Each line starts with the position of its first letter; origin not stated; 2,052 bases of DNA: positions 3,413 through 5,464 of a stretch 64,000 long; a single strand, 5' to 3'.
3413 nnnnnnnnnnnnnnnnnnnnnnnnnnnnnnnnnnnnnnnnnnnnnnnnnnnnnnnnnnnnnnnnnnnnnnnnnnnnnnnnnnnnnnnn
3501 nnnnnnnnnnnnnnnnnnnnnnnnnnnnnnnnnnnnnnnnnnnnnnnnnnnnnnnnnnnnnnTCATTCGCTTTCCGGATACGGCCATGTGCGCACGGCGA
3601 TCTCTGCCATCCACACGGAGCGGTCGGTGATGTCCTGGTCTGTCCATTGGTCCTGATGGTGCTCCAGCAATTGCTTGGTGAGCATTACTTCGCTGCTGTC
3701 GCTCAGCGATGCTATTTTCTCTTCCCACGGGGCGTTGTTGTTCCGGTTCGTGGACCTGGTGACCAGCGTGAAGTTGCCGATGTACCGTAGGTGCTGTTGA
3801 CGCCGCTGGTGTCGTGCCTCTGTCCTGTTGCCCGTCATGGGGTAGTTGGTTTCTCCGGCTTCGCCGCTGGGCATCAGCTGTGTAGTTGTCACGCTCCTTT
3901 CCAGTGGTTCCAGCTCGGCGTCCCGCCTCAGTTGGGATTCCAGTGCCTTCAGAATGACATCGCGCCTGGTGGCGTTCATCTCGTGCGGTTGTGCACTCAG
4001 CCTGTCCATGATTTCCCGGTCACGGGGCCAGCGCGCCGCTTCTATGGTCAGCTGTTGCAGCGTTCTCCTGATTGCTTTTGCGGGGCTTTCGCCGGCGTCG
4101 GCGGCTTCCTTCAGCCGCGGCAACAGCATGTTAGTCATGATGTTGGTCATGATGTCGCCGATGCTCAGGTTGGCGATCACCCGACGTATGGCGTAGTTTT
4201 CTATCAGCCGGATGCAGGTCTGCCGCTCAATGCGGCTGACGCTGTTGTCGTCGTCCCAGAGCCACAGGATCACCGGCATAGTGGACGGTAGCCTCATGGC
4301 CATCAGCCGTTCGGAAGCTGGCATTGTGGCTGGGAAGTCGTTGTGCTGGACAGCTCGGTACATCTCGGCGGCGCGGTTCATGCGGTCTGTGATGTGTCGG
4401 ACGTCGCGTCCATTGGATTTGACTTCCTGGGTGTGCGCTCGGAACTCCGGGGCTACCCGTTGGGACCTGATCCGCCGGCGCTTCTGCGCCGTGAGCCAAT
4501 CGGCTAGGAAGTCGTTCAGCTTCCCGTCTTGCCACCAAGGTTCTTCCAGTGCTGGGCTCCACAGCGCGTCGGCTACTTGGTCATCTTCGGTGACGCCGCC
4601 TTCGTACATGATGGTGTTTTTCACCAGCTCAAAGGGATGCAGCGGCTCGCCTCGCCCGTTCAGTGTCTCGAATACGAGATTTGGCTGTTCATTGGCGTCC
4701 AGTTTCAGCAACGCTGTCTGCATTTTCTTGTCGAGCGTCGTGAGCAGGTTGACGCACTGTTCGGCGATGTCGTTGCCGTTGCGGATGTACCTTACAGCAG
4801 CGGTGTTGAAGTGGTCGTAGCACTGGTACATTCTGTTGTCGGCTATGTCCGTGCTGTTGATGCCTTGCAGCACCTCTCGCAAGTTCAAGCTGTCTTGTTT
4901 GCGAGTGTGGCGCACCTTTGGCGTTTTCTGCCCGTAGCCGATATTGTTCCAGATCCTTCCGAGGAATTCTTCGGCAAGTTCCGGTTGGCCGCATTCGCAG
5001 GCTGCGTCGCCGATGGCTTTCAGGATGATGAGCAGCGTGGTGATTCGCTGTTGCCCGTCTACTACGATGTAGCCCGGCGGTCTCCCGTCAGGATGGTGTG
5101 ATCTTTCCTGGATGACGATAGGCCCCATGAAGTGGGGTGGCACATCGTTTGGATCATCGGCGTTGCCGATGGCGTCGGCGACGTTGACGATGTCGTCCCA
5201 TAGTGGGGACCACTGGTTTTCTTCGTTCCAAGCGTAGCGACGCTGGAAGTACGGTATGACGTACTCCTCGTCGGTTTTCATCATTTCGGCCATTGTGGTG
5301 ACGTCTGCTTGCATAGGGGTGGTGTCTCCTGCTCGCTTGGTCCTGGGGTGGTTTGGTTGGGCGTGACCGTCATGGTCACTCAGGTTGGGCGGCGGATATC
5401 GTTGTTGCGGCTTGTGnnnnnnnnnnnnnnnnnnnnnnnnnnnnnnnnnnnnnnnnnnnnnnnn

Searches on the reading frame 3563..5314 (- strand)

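Call 5: search_protein_families(library=pfam, proteins=[window:3563-5314:-], max_evalue=0.001)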
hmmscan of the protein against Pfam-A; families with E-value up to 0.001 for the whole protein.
window:3563-5314:- (583 aa): 2 families
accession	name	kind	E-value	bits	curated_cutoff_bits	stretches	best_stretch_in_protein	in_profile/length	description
PF03235.19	GmrSD_N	-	2.5e-32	113.1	33.2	1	14-235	7-198/199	GmrSD restriction endonuclease, N-terminal domain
PF07510.16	GmrSD_C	-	2.3e-10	41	23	1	453-571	26-137/138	GmrSD restriction endonucleases, C-terminal domain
